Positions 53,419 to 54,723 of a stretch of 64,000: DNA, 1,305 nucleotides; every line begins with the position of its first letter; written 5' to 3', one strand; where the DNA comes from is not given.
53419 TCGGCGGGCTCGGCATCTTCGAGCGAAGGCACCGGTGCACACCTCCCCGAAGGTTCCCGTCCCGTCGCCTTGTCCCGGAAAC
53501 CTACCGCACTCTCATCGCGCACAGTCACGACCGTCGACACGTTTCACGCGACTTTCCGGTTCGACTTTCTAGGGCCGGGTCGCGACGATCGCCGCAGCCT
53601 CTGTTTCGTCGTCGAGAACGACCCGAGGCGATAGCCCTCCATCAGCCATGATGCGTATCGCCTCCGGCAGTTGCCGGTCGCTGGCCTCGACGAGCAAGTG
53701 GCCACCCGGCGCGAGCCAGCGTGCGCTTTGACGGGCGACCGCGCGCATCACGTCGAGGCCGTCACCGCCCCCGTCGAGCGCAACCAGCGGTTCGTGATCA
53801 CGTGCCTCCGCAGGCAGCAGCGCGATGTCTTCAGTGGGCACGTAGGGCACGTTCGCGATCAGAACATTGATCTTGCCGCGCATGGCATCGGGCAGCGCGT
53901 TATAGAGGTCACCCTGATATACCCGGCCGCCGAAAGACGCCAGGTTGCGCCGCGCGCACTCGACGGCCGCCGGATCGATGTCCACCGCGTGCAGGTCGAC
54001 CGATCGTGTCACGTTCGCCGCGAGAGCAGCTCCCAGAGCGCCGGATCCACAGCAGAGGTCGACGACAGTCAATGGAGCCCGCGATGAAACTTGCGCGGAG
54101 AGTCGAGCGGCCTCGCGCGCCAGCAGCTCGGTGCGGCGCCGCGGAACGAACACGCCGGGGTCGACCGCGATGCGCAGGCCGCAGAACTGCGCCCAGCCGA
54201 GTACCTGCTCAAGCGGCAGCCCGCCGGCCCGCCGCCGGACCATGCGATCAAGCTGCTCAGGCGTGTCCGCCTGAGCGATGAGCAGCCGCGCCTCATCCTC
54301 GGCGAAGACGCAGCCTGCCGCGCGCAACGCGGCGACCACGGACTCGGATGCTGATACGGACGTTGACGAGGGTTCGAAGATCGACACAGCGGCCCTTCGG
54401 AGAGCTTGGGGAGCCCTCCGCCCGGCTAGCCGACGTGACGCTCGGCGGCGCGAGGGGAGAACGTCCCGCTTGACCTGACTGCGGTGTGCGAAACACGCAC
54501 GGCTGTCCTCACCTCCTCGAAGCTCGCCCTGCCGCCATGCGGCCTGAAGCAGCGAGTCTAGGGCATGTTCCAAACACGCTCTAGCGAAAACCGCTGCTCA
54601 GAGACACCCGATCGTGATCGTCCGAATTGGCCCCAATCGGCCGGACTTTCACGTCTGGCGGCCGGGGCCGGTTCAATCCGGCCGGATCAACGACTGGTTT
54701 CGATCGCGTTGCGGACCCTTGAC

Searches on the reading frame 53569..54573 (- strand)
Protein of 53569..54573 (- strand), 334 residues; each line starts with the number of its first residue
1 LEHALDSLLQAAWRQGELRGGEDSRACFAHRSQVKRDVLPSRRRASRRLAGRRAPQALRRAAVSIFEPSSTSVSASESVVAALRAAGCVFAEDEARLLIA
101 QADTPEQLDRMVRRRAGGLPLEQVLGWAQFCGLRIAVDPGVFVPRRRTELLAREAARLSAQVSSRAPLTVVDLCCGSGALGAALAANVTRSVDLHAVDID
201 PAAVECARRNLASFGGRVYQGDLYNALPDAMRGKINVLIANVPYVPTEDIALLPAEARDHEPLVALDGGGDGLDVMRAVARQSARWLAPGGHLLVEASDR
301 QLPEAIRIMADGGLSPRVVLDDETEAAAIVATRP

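Call 6: search_protein_families(library=pfam, proteins=[window:53569-54573:-], max_evalue=0.1)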
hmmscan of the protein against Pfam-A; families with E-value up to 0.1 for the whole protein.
window:53569-54573:- (334 aa): 16 families
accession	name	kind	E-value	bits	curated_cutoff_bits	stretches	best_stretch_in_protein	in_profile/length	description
PF05175.20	MTS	-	1.8e-11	44.4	23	1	162-245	27-109/170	Methyltransferase small domain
PF13649.12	Methyltransf_25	-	6.6e-09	36.8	27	1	170-253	1-85/97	Methyltransferase domain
PF13847.12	Methyltransf_31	-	4.4e-08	33.4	27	1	168-306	5-122/145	Methyltransferase domain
PF06325.19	PrmA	-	4.1e-07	30.2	22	1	166-242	163-234/296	Ribosomal protein L11 methyltransferase (PrmA)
PF13489.12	Methyltransf_23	-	8.1e-07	29.4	27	1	145-208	3-61/164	Methyltransferase domain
PF08242.18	Methyltransf_12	-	4.2e-06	27.9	30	1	172-217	2-46/98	Methyltransferase domain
PF11599.14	AviRa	-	8.8e-05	22.5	25.7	1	149-212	37-98/232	RRNA methyltransferase AviRa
PF01209.24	Ubie_methyltran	-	0.00024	21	20.1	1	161-213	42-94/233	ubiE/COQ5 methyltransferase family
PF08241.18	Methyltransf_11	-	0.00028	21.9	21.2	1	171-228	1-57/95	Methyltransferase domain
PF03602.21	Cons_hypoth95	-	0.00085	19.5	24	1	169-231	44-108/182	Conserved hypothetical protein 95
PF13679.12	Methyltransf_32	-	0.0016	18.8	27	1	158-212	16-74/143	Methyltransferase domain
PF01170.24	UPF0020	-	0.0026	17.9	22.3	1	185-244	70-131/197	RMKL-like, methyltransferase domain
PF18407.7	GNAT_like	-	0.0072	17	26.3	1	256-305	7-55/61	GCN5-related N-acetyltransferase like domain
PF01795.25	Methyltransf_5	-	0.054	13.4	27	0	164-218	18-71/309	MraW methylase family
PF09445.16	Methyltransf_15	-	0.064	13.3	22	1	169-215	3-46/165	RNA cap guanine-N2 methyltransferase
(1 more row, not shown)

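Call 7: search_protein_families(library=ncbifam, proteins=[window:53569-54573:-], max_evalue=0.1)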
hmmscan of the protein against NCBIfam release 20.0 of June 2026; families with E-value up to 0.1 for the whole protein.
window:53569-54573:- (334 aa): 38 families (the best 25 are shown)
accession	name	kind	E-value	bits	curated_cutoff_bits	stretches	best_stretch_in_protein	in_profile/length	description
TIGR03704.1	PrmC_rel_meth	equivalog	4.5e-115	383.4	248.8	1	79-332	1-251/251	putative protein N(5)-glutamine methyltransferase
TIGR03534.1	RF_mod_PrmC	equivalog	2.9e-51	174.4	199.1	1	103-316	28-238/253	peptide chain release factor N(5)-glutamine methyltransferase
TIGR00536.1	hemK_fam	subfamily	1e-43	149.4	115.5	1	103-307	53-254/286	HemK family protein methyltransferase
TIGR03533.1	L3_gln_methyl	equivalog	1.3e-31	110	229.7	1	102-299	59-253/284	50S ribosomal protein L3 N(5)-glutamine methyltransferase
NF011530.0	PRK14968.1-4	equivalog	8.8e-18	64.4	243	1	141-326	19-187/202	putative methyltransferase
NF011529.0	PRK14968.1-3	equivalog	6.7e-17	61.6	162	1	129-299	4-158/198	putative methyltransferase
TIGR00537.1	hemK_rel_arch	hypoth_equivalog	3.8e-14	52.8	87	1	158-319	11-163/179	HemK2/MTQ2 family protein methyltransferase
NF011527.0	PRK14968.1-1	equivalog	3.1e-11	43.3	242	1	137-322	10-177/192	putative methyltransferase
NF002421.0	PRK01544.1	equivalog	5.1e-10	38.7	567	1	164-316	136-288/524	bifunctional peptide chain release factor N(5)-glutamine methyltransferase PrmC/tRNA (guanosine(46)-N7)-methyltransferase TrmB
NF007023.0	PRK09489.1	equivalog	1.4e-08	34.3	295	1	132-253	166-280/342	16S rRNA (guanine(1207)-N(2))-methyltransferase RsmC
TIGR00406.1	prmA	equivalog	2.7e-08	33.6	183.15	1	169-242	162-233/288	50S ribosomal protein L11 methyltransferase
NF001790.0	PRK00517.3-3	equivalog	7.4e-06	25.5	269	1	166-242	122-199/262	50S ribosomal protein L11 methyltransferase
NF004851.0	PRK06202.1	equivalog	1.6e-05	24.5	243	1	159-213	53-110/237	hypothetical protein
NF001244.0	PRK00216.1-5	equivalog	0.00013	21.3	216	1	162-212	44-94/236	bifunctional demethylmenaquinone methyltransferase/2-methoxy-6-polyprenyl-1,4-benzoquinol methylase UbiE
NF053511.1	tRNA_U34_MnmM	equivalog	0.00023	20.7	135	1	168-250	19-104/183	tRNA 5-(aminomethyl)-2-thiouridylate-methyltransferase MnmM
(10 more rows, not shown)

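Call 14: find_homologous_proteins(query=window:53569-54387:-)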
Query window:53569-54387:- (272 aa): 8000 proteins with E <= 0.001 among 8000 candidates; the best 120 are listed.
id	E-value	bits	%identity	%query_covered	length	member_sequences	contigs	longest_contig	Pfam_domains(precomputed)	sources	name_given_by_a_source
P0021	4.0e-165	566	97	100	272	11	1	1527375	PF13847.13,PF13489.13,PF06325.20,PF05175.21,PF13649.13,PF08242.19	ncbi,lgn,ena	-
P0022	9.7e-138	476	86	94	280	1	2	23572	PF13847.13,PF06325.20,PF05175.21,PF13649.13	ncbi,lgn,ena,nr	ncbi:MAG TPA: putative protein N(5)-glutamine methyltransferase [Actinocrinis sp.]|nr:putative prote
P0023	1.2e-137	476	86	96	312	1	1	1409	PF13847.13,PF06325.20,PF05175.21,PF13649.13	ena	-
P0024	5.0e-136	471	87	93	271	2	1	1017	PF05175.21,PF11599.15,PF13649.13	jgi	-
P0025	1.2e-133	463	80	100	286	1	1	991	PF13847.13,PF06325.20,PF05175.21,PF11599.15,PF13649.13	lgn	-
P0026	1.2e-131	456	84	94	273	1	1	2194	PF13847.13,PF06325.20,PF05175.21,PF11599.15,PF13649.13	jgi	jgi:release factor glutamine methyltransferase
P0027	3.0e-131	455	83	94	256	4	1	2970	PF13847.13,PF06325.20,PF05175.21,PF11599.15,PF13649.13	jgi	jgi:release factor glutamine methyltransferase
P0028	3.0e-130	452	80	100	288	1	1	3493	PF13847.13,PF05175.21,PF13649.13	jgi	jgi:release factor glutamine methyltransferase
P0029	3.1e-129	448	84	93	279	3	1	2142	PF13847.13,PF06325.20,PF05175.21,PF13649.13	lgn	-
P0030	1.5e-126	439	85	90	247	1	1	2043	PF13847.13,PF05175.21,PF13649.13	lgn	-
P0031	1.7e-121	423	76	98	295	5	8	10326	PF13847.13,PF06325.20,PF05175.21,PF13649.13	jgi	jgi:release factor glutamine methyltransferase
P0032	6.3e-116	405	75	93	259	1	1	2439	PF05175.21,PF13649.13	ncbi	-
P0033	5.7e-115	402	72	91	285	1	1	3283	PF06325.20,PF05175.21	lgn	-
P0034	7.7e-115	401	73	91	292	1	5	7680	PF05175.21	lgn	-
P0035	1.1e-112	394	72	94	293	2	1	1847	PF05175.21,PF13649.13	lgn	-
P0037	3.8e-106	373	68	98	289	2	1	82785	PF13847.13,PF05175.21,PF13649.13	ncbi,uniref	ncbi:putative protein N(5)-glutamine methyltransferase [Actinocrinis puniceicyclus]|uniref:putative 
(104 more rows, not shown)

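Call 17: find_related_loci(query=A1, collection=genome_contigs, flank=10000)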
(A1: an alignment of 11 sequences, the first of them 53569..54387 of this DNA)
Query A1 (272 aa) in genome_contigs; peptide patterns used: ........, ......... (x = any residue, [..] = any of these).
600 stretches matched a pattern (row limit reached: there are more); 581 encode a relative of the query (tblastn E <= 1e-3); the best 80 are kept; 80 distinct loci.
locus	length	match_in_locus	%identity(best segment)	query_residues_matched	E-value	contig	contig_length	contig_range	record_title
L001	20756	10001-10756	62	14-271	1e-101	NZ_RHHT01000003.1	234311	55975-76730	Brevibacillus panacihumi strain JCM 15085 contig_3, whole genome shotgun sequence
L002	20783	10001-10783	63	6-272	3e-101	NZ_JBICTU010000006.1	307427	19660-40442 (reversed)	Sphaerisporangium sp. NPDC049003 NPDC049003_81_B10.ctg-0006, whole genome shotgun sequence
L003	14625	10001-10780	61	6-272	8e-101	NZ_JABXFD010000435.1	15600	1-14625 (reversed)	Actinomadura sp. BRA 177 NODE_193_length_15600_cov_14.7459_ID_385, whole genome shotgun sequence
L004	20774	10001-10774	63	8-272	7e-100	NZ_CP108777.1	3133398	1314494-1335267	Embleya sp. NBC_00896 plasmid unnamed1, complete sequence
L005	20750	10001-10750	63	16-272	8e-99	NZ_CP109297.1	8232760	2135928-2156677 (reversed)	Streptomyces sp. NBC_01618 chromosome, complete genome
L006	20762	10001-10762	59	12-271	9e-99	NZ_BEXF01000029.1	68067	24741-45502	Brevibacillus reuszeri strain NIT02 contig29, whole genome shotgun sequence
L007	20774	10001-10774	62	16-272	1e-98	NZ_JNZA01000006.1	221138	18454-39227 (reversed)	Streptomyces lydicus strain NRRL ISP-5461 contig6.1, whole genome shotgun sequence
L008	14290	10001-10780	61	6-272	2e-98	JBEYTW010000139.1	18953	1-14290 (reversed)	Spirillospora sp. NPDC047418 NPDC047418_147_A1.ctg-0139, whole genome shotgun sequence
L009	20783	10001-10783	61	13-272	2e-98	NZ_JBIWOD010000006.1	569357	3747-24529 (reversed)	Streptomyces sp. NPDC101227 NPDC101227_277_G8.ctg-0006, whole genome shotgun sequence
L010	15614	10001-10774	60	8-271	2e-98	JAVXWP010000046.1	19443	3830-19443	MAG: Actinomycetota bacterium isolate BP_308 scaffold_3602509, whole genome shotgun sequence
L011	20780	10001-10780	61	1-271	2e-98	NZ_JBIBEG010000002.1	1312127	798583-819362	Streptomyces argenteolus strain NPDC012540 NPDC012540_198_G3.ctg-0002, whole genome shotgun sequence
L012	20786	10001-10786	63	6-271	1e-97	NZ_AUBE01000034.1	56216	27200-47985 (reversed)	Streptomyces flavidovirens DSM 40150 G412DRAFT_scaffold00032.32_C, whole genome shotgun sequence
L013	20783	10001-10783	60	1-272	5e-98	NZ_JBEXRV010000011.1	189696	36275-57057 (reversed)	Streptomyces sp. NPDC006289 NPDC006289_281_G6.ctg-0011, whole genome shotgun sequence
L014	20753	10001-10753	61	17-272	9e-98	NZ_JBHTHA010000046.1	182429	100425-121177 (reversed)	Paenibacillus sp. GCM10027628 strain CGMCC 1.60093 GCM70027628_70, whole genome shotgun sequence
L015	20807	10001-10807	63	6-269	1e-97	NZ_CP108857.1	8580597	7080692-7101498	Streptomyces sp. NBC_00838 chromosome, complete genome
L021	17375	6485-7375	58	2-272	3e-96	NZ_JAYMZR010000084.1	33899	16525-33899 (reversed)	Streptomyces sp. H27-D2 NODE_84_length_33899_cov_12.802884, whole genome shotgun sequence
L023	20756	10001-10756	63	15-272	7e-96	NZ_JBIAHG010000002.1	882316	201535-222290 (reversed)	Streptomyces sp. NPDC006602 NPDC006602_1_C2.ctg-0002, whole genome shotgun sequence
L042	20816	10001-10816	60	8-272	2e-93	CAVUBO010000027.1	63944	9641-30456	MAG: uncultured Actinomycetota bacterium isolate MFD05674.bin.3.310 genome assembly, contig: contig_63852, whole genome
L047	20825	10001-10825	58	2-271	6e-93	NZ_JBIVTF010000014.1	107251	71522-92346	Paenarthrobacter sp. NPDC091711 NPDC091711_198_G11.ctg-0014, whole genome shotgun sequence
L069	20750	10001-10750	63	17-272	2e-91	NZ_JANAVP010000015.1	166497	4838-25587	Streptomyces sp. A3M-1-3 NODE_15_length_166497_cov_102.687243, whole genome shotgun sequence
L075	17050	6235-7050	58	14-272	6e-91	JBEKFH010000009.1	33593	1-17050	MAG: Streptosporangiaceae bacterium isolate SPRUCE 225 SPRUCE_225_9, whole genome shotgun sequence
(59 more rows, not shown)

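Call 23: search_protein_families(library=pfam, proteins=[L013:11124-14147:+, L042:10859-13510:+, L075:3443-6172:+, L021:7813-10104:+, L069:11173-13368:+, L023:11188-13443:+, L047:11065-12765:+], max_evalue=0.001)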
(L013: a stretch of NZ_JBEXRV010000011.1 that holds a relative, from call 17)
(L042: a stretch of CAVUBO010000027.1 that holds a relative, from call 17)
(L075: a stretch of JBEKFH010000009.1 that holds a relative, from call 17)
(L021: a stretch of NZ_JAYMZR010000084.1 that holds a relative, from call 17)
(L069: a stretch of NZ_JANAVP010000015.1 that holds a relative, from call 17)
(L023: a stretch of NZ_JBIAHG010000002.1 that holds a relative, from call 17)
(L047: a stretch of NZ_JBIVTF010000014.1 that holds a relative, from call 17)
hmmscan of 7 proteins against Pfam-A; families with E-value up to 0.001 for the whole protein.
L013:11124-14147:+ (1007 aa): 4 families
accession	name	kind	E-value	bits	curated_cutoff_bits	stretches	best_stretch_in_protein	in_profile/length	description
PF03710.21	GlnE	-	2.2e-89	299.6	24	2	101-322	6-248/252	Glutamate-ammonia ligase adenylyltransferase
PF08335.16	GlnD_UR_UTase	-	1.7e-45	154.9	21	2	360-486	24-141/141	GlnD PII-uridylyltransferase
PF10335.14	DUF294_C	-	2.4e-08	34.4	22.5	1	392-453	59-119/145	Putative nucleotidyltransferase substrate binding domain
PF03445.19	DUF294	-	3e-06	27.6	21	0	685-768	15-97/138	Putative nucleotidyltransferase DUF294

L042:10859-13510:+ (883 aa): 0 families

L075:3443-6172:+ (909 aa): 1 family
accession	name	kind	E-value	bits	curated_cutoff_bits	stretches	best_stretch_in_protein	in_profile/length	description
PF25794.1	SACS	-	4.3e-17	63.2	32.8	1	30-114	15-120/247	Sacsin domain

L021:7813-10104:+ (763 aa): 5 families
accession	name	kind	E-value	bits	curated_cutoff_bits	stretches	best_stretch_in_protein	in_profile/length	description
PF02868.21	Peptidase_M4_C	-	1.3e-48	165.4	24.4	1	379-553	1-165/165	Thermolysin metallopeptidase, alpha-helical domain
PF01447.24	Peptidase_M4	-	3.5e-48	164.2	22.4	1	230-375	2-144/145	Thermolysin metallopeptidase, catalytic domain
PF01483.27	P_proprotein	-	4.2e-22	78.5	21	1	685-763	4-86/86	Proprotein convertase P-domain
PF05345.18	He_PIG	-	2.2e-14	54.1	24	1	565-643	7-95/96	Putative Ig domain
PF07504.19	FTP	-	3.1e-14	53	21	1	89-135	2-48/51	Fungalysin/Thermolysin Propeptide Motif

L069:11173-13368:+ (731 aa): 3 families
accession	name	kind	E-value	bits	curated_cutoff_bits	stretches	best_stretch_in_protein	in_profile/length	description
PF00122.25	E1-E2_ATPase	-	6.4e-48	163.1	28.1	1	210-378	5-181/181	E1-E2 ATPase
PF00702.32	Hydrolase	-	2.1e-34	120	26.4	1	395-614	2-191/191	haloacid dehalogenase-like hydrolase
PF19991.5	HMA_2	-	0.00043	20.7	30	1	5-69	9-73/154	Heavy metal associated domain 2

L023:11188-13443:+ (751 aa): 0 families

L047:11065-12765:+ (566 aa): 4 families
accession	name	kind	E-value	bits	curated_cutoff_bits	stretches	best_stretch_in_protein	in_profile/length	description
PF00083.30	Sugar_tr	-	2.3e-43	149.2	22.3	1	95-513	6-445/452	Sugar (and other) transporter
PF07690.21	MFS_1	-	3.8e-39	135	33.4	2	126-464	26-340/347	Major Facilitator Superfamily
PF13347.12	MFS_2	-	8e-08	31.7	27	1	141-439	48-335/427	MFS/sugar transport protein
PF12832.13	MFS_1_like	-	1.3e-05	24.9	25.2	1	143-463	47-347/373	MFS_1 like family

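Call 26: find_encoding_contigs(protein=P0037, flank=10000, max_places=3)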
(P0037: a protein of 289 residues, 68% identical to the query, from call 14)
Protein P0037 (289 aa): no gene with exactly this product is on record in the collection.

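Call 47: search_protein_families(library=pfam, proteins=[L075:3443-6172:+], max_evalue=0.01)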
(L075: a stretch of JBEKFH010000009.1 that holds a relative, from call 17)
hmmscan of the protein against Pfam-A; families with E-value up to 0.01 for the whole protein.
L075:3443-6172:+ (909 aa): 1 family
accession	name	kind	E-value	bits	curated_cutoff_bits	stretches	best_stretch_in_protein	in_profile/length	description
PF25794.1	SACS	-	4.3e-17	63.2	32.8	1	30-114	15-120/247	Sacsin domain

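Call 55: search_protein_families(library=padloc, proteins=[window:53569-54387:-], max_evalue=0.01)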
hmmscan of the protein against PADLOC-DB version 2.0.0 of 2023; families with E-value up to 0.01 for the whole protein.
window:53569-54387:- (272 aa): 8 families
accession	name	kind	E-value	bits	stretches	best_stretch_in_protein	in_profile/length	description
PDLC04134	mad2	-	3.5e-19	67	1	98-249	285-414/492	mads_2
PDLC00026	DruM2|DruM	-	0.00011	19.9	1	106-184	5-80/336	DNA cytosine methylase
PDLC03328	MTase_II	-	0.00034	17.3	1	89-186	40-138/587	Type II methyltransferase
PDLC00032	DruM2|DruM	-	0.0035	14.7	1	106-184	4-82/424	DNA cytosine methylase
PDLC03300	MTase_II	-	0.0041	14.2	1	98-151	228-278/302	Type II methyltransferase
PDLC03226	MTase_II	-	0.0053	13.4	1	81-187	21-143/579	Type II methyltransferase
PDLC00033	DruM2|DruM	-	0.0063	13.8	1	104-175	20-87/368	DNA cytosine methylase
PDLC03285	MTase_II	-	0.0073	13.4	0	96-183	27-117/413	Type II methyltransferase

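Call 99: search_solved_structures(query=A1, max_evalue=1e-10, show_alignments=1)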
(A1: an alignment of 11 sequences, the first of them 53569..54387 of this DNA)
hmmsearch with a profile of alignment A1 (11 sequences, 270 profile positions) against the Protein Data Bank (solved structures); distinct sequences matched with E-value up to 1e-10: 14.
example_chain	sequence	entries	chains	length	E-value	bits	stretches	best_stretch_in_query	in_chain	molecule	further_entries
1sg9_A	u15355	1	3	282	2e-28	102.8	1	41-245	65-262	hemK protein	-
1nv8_A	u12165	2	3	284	2e-28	102.7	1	41-245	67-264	hemK protein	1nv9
1vq1_A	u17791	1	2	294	2.2e-28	102.6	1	41-245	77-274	N5-glutamine methyltransferase, HemK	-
4dzr_A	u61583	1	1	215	1.3e-27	100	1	71-252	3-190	Protein-(Glutamine-N5) methyltransferase, release factor-specific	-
2b3t_A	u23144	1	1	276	2.3e-23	86.1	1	37-246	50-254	Protein methyltransferase hemK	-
1t43_A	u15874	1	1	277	2.3e-23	86.1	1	37-246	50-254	Protein methyltransferase hemK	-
23ks_A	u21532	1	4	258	6.5e-13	51.9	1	42-230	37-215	Release factor glutamine methyltransferase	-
23lq_B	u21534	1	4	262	6.8e-13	51.8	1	42-230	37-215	Putative oxidase > apramycin biosynthesisN-methyltransferase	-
8cnc_A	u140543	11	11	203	2.5e-12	49.9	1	84-255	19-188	Methyltransferase N6AMT1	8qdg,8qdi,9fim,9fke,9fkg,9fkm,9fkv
6h1d_A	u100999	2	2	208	2.7e-12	49.8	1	84-255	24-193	HemK methyltransferase family member 2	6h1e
6khs_A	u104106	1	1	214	2.9e-12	49.7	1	84-255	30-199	Methyltransferase N6AMT1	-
6k0x_A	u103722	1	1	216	3e-12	49.7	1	84-255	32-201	Methyltransferase N6AMT1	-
6kmr_B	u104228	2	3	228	3.6e-12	49.4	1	84-255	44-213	Methyltransferase N6AMT1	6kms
6ped_A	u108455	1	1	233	3.7e-12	49.4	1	84-255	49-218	Methyltransferase N6AMT1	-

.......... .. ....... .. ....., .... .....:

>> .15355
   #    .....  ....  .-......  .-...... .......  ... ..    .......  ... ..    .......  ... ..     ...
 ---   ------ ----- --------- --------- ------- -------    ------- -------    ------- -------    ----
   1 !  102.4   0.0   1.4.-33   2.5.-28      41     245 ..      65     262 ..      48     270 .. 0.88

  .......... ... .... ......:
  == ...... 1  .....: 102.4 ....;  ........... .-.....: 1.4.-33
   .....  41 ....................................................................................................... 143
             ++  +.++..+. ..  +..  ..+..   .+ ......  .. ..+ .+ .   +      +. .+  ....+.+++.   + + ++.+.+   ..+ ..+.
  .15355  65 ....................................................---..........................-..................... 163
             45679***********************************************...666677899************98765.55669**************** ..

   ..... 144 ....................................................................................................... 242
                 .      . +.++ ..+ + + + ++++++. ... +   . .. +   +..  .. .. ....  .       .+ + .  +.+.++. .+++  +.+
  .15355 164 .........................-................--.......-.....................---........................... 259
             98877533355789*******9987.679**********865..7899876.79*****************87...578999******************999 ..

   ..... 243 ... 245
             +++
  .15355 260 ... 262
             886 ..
